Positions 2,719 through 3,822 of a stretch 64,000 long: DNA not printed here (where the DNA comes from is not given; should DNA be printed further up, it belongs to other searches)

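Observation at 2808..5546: Two defence-type genes embedded as integron-like cassettes whose attC sites have lost their AAC cores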

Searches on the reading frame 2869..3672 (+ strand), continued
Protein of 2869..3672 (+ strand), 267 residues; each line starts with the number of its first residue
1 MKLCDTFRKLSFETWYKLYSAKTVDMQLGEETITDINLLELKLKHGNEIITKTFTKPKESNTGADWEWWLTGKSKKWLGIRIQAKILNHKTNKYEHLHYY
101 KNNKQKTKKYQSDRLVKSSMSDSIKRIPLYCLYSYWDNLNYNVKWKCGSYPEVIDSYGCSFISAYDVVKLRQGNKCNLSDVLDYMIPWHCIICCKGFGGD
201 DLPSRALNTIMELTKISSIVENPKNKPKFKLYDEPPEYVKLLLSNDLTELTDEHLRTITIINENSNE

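Call 21: find_encoding_contigs(protein=P0015, flank=6000, max_places=2)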
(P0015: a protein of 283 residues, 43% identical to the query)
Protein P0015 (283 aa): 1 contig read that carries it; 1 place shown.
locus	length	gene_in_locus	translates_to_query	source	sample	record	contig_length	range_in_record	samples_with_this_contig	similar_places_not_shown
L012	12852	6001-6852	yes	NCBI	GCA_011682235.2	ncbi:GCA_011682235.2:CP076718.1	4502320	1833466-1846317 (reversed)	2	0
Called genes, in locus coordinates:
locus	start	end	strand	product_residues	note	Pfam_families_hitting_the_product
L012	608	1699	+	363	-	PF17170:DUF5128 (weak)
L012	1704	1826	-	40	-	-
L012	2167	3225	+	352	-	PF07714:PK_Tyr_Ser-Thr, PF00069:Pkinase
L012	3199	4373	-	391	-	PF01527:HTH_Tnp_1, PF13518:HTH_28 (weak), PF13276:HTH_21, PF00665:rve, PF13683:rve_3, PF13333:rve_2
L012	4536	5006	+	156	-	-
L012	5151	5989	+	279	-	PF13340:DUF4096, PF01609:DDE_Tnp_1, PF13586:DDE_Tnp_1_2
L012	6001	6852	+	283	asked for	PF20320:DUF6615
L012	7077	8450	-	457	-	PF18962:Por_Secre_tail (weak)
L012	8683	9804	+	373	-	PF17170:DUF5128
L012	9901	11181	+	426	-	PF25919:BSH_CusB (faint), PF00364:Biotin_lipoyl (faint), PF25917:BSH_RND, PF25954:Beta-barrel_RND_2, PF25975:CzcB_C (weak), PF25989:YknX_C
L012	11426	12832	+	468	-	PF14706:Tnp_DNA_bind, PF02281:Dimer_Tnp_Tn5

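Call 29: find_encoding_contigs(protein=P0003, flank=5000, max_places=3)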
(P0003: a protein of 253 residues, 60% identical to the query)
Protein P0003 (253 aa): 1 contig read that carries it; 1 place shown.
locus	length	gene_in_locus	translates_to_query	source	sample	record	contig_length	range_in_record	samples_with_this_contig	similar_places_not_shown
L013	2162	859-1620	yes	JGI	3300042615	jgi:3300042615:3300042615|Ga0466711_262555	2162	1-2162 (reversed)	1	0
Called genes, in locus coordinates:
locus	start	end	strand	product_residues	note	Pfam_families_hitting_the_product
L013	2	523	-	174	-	?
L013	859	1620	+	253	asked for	PF20320:DUF6615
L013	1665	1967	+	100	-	-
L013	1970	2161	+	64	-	?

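Call 30: find_encoding_contigs(protein=P0004, flank=5000, max_places=3)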
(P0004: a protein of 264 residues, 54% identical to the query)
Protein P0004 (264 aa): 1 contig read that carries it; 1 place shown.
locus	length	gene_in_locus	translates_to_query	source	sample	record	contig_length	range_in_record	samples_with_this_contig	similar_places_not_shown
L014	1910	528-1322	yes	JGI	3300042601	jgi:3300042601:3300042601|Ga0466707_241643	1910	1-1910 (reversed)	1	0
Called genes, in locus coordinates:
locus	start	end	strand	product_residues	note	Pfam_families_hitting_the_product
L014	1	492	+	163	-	?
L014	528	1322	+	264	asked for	PF20320:DUF6615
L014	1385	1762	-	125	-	PF01850:PIN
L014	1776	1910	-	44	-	?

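Call 31: find_encoding_contigs(protein=P0008, flank=6000, max_places=3)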
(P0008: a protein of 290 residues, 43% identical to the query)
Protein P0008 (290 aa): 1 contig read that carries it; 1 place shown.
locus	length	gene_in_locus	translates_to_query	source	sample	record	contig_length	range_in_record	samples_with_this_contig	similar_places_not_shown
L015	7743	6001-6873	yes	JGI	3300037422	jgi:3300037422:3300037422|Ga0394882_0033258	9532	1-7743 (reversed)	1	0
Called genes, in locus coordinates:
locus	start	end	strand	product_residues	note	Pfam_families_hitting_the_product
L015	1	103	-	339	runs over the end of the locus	PF05626:DUF790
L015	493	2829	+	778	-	PF00488:MutS_V, PF20297:MSSS, PF01713:Smr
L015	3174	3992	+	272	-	PF14014:DUF4230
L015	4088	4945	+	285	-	PF00528:BPD_transp_1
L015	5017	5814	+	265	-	PF00528:BPD_transp_1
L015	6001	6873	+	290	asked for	PF20320:DUF6615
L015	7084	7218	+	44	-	-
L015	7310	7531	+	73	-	-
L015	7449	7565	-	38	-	-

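Call 39: search_protein_families(library=ncbifam, proteins=[window:2869-3672:+], max_evalue=0.01)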
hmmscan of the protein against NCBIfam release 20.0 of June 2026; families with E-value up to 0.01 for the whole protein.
window:2869-3672:+ (267 aa): 0 families

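Call 50: find_related_loci(query=A1, collection=genome_contigs, flank=4000)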
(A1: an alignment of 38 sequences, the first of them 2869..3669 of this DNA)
Query A1 (267 aa) in genome_contigs; peptide patterns used: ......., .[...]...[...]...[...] (x = any residue, [..] = any of these).
304 stretches matched a pattern; 252 encode a relative of the query (tblastn E <= 1e-3); the best 80 are kept; 80 distinct loci.
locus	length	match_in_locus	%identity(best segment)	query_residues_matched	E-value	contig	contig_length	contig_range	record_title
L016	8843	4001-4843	43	3-263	2e-75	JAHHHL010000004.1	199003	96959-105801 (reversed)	MAG: Lyngbya sp. HA4199-MV5 scaffold_60_c1, whole genome shotgun sequence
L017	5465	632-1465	42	3-263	2e-74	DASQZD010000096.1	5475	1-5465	MAG TPA_asm: Nodularia sp. (in: cyanobacteria) isolate SMAG_U11082 k141_198526, whole genome shotgun sequence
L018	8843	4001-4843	42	3-266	2e-73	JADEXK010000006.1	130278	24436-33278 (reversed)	Nostocales cyanobacterium LEGE 11386 NODE_20_length_130278_cov_13.2829, whole genome shotgun sequence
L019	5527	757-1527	42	1-266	9e-78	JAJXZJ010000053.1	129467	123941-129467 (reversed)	MAG: bacterium isolate BP7.bin47 NODE_121_length_129467_cov_2.847851, whole genome shotgun sequence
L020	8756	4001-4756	44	3-266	9e-72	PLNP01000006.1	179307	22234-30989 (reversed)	MAG: Rhodanobacteraceae bacterium isolate fen_1225 73.20120800_E1X.35_contig_1542, whole genome shotgun sequence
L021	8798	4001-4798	45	2-263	1e-70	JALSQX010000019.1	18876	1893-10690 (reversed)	MAG: Blastocatellia bacterium isolate 356-308_maxbin2_scaf2bin.121 356-308_scaffold_1662_c1, whole genome shotgun sequen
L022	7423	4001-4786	39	1-264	2e-70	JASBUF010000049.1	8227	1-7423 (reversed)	MAG: Methylophaga sp. isolate BWSM_61 k141_826931, whole genome shotgun sequence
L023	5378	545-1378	41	3-265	1e-69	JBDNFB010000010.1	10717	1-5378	MAG: Myxococcota bacterium isolate concoct.101.ELB k141_34555, whole genome shotgun sequence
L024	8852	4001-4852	41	3-263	2e-69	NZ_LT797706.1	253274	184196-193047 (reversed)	Planktothrix sp. PCC 11201 isolate BBR_PRJEB10991, whole genome shotgun sequence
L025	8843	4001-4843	44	3-263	2e-69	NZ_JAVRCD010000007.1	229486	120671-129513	MAG: Nostoc sp. DedQUE08 contig_7, whole genome shotgun sequence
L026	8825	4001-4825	41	3-263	8e-66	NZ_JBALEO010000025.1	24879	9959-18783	MAG: Nostoc sp. isolate P8219 bin 29 NODE_910_length_24879_cov_65.910709, whole genome shotgun sequence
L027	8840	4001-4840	43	3-263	2e-65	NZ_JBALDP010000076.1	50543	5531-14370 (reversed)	MAG: Nostoc sp. isolate P2090 bin 22 NODE_260_length_50543_cov_98.511140, whole genome shotgun sequence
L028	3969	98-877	39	3-260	6e-63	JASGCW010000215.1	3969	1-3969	MAG: Limnohabitans sp. isolate MAG20 NODE_14619_length_3969_cov_37.537302, whole genome shotgun sequence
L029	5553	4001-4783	41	2-260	6e-62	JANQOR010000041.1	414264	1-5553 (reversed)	MAG: Cyclobacteriaceae bacterium isolate IP29b_bin.14 k99_984056, whole genome shotgun sequence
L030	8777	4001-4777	41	1-263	1e-61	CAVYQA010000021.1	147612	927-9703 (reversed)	MAG: Chitinophagales bacterium isolate MFD09222.bin.1.18 genome assembly, contig: contig_181482, whole genome shotgun se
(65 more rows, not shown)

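Call 95: predict_structure(alignment_id=A1)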
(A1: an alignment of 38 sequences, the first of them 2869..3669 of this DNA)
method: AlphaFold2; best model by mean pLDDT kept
length: 267 residues; sequences in the alignment: 38
mean_pLDDT: 92.2   pTM: 0.90
mean pLDDT of the five models: 92.2, 91.3, 91.0, 90.7, 90.3
residues with pLDDT >= 90: 212; 70-90: 45; 50-70: 9; < 50: 1
segments of 3 or more residues with pLDDT < 50: none
pLDDT, mean of each block of 10 residues (from residue 1): 93 98 97 96 96 75 90 97 97 97 85 95 95 95 89 96 97 97 96 94 96 85 83 97 89 85 76
secondary structure, 60 per line:
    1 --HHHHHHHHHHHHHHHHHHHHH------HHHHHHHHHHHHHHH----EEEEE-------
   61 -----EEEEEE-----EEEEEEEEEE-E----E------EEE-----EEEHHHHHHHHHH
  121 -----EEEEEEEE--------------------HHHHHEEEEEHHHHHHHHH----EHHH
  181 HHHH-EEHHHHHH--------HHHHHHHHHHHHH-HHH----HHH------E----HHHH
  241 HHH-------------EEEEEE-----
elements in order: H3-23 H30-44 E49-53 E66-71 E77-86 E100-102 E108-110 H111-120 E126-133 H154-158 E159-163 H164-172 H178-184 H188-193 H202-214 H237-243 E257-262

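Call 99: fold_search(model_id=the predicted structure, library=pdb)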
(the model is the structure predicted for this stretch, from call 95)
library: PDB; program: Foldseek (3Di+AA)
matches with E <= 10: 62; with E <= 0.001: 3
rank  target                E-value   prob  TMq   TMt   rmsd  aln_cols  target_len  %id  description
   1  8a4c_C                3.4e-04  1.00  0.37  0.47   6.9       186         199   14  Structure of human Rep15:Rab3B complex. (released 2022-08-10)
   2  8a4c_A                5.2e-04  1.00  0.39  0.49   5.9       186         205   13  Structure of human Rep15:Rab3B complex. (released 2022-08-10)
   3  8a4a_A                9.1e-04  1.00  0.38  0.46   6.8       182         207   16  Structure of human Rep15 in complex with bovine Rab3C. (released 2022-08-10)
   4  8a4b_C                2.1e-03  0.99  0.36  0.44   6.2       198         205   13  Structure of human Rep15:Rab3B_Q81L complex. (released 2022-08-10)
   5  8a4b_A                4.8e-03  0.99  0.38  0.46   6.3       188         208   14  Structure of human Rep15:Rab3B_Q81L complex. (released 2022-08-10)
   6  9btg_B                1.8e+00  0.01  0.10  0.08  18.2       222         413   10  Human SCNN1B-SCNN1B-SCNN1G ENaC trimer (released 2024-11-27)
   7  8tr9                  1.8e+00  0.01  0.14  0.07  20.6       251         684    8  Cryo-EM structure of transglutaminase 2 bound to GDP (released 2024-07-31)
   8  6kzb_A                2.3e+00  0.01  0.13  0.07  21.4       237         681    6  Transglutaminase2 complexed with calcium (released 2020-12-09)
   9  9cbs_A                2.5e+00  0.01  0.11  0.09  13.2       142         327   10  Crystal structure of Chaetomium thermophilum Gcn2 HisRS-like domain, catalytic domain (released 2024-08-21)
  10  1l9m_A                2.6e+00  0.01  0.13  0.06  19.4       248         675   10  Three-dimensional structure of the human transglutaminase 3 enzyme: binding of calcium ions change structure for activ (released 2002-05-29)
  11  7n0e_B                4.3e+00  0.01  0.13  0.16  18.1       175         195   10  Co-complex of the histidine kinase region of RetS and the dimerization and histidine phosphotransfer domain of GacS (released 2022-03-09)
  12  6v7w_F                4.9e+00  0.04  0.11  0.34   5.4        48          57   23  Crystal structure of LasR-Aqs1 complex from Pseudomonas aeruginosa (released 2020-12-16)
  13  6g6i_B                4.9e+00  0.02  0.16  0.30   9.7       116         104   10  MamM CTD W247A (released 2018-10-31)
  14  1kv3_A                4.9e+00  0.01  0.14  0.07  21.1       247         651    6  HUMAN TISSUE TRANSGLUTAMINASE IN GDP BOUND FORM (released 2002-03-13)
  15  4fym_C                5.2e+00  0.01  0.13  0.15  14.7       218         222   13  Crystal structure of Plasmodium falciparum orotate phosphoribosyltransferase (released 2013-08-07)
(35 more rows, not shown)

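Call 108: search_solved_structures(query=A1, max_evalue=0.1)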
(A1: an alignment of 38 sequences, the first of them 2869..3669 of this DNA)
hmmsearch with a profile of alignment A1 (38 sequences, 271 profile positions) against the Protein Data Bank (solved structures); distinct sequences matched with E-value up to 0.1: 0.
